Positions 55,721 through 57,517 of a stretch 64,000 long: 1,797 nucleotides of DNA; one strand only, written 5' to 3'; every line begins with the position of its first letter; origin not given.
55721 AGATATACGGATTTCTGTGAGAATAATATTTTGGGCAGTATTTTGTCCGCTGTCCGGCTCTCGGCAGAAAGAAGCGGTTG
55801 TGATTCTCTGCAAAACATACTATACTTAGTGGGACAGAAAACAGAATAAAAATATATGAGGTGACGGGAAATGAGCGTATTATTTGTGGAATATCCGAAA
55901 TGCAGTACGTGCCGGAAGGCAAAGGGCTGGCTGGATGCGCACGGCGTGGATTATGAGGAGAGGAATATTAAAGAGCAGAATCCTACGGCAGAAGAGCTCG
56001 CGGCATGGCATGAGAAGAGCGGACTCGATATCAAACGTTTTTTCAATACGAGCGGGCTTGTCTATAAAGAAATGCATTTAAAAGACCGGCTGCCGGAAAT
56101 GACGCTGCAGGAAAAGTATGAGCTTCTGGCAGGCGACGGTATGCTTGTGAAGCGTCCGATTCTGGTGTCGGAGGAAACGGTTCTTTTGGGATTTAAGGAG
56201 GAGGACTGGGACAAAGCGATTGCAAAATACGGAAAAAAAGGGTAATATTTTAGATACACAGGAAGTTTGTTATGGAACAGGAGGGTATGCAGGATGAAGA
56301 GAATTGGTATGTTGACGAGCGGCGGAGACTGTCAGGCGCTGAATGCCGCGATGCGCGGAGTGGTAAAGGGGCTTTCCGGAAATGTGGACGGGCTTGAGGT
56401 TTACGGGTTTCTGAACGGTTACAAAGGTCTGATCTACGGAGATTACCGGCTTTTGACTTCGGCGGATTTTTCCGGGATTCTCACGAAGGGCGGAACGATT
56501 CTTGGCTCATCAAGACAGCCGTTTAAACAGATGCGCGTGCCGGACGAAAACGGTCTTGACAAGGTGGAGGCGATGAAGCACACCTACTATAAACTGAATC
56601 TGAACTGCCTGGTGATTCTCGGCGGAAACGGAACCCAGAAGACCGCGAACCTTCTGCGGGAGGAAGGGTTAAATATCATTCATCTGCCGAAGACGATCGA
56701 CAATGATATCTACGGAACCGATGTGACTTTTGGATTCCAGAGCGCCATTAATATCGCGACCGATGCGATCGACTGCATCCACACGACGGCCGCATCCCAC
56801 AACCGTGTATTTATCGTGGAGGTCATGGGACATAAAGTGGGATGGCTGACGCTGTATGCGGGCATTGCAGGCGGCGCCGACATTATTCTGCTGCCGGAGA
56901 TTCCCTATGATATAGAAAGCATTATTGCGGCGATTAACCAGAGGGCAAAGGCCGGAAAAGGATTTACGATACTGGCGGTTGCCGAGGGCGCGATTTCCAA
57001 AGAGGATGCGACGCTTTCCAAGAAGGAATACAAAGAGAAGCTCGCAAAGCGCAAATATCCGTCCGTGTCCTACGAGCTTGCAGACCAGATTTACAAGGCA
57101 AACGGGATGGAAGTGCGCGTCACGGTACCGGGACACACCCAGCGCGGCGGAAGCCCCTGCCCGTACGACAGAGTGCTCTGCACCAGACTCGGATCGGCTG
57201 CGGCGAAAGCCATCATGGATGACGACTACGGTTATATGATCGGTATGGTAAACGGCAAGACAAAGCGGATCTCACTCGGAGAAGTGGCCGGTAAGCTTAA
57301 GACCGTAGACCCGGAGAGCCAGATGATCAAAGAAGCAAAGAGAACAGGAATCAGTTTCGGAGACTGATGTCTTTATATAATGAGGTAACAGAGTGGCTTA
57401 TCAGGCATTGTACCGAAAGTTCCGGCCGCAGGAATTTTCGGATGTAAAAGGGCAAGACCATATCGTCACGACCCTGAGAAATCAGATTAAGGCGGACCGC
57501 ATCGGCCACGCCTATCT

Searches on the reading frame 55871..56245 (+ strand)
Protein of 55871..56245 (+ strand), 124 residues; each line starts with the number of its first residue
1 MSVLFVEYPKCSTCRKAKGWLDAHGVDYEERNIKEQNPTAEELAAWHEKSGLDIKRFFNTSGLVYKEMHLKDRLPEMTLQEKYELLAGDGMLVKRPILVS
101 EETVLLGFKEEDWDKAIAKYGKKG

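Call 5: search_protein_families(library=pfam, proteins=[window:55871-56245:+], max_evalue=0.01)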
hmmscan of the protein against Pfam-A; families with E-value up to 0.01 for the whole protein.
window:55871-56245:+ (124 aa): 2 families
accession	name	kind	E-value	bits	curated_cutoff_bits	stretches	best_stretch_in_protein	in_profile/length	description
PF03960.21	ArsC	-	1.1e-15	58.2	24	1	8-115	3-78/79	ArsC family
PF00462.30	Glutaredoxin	-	2.2e-08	34.6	22.9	1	5-46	4-44/60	Glutaredoxin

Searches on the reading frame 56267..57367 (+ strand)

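Call 23: search_protein_families(library=pfam, proteins=[window:56267-57367:+], max_evalue=0.001)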
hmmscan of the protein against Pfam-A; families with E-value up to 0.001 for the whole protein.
window:56267-57367:+ (366 aa): 1 family
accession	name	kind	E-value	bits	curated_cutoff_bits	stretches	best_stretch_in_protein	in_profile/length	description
PF00365.25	PFK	-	2.6e-103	345.6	30.9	1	12-316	1-277/277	Phosphofructokinase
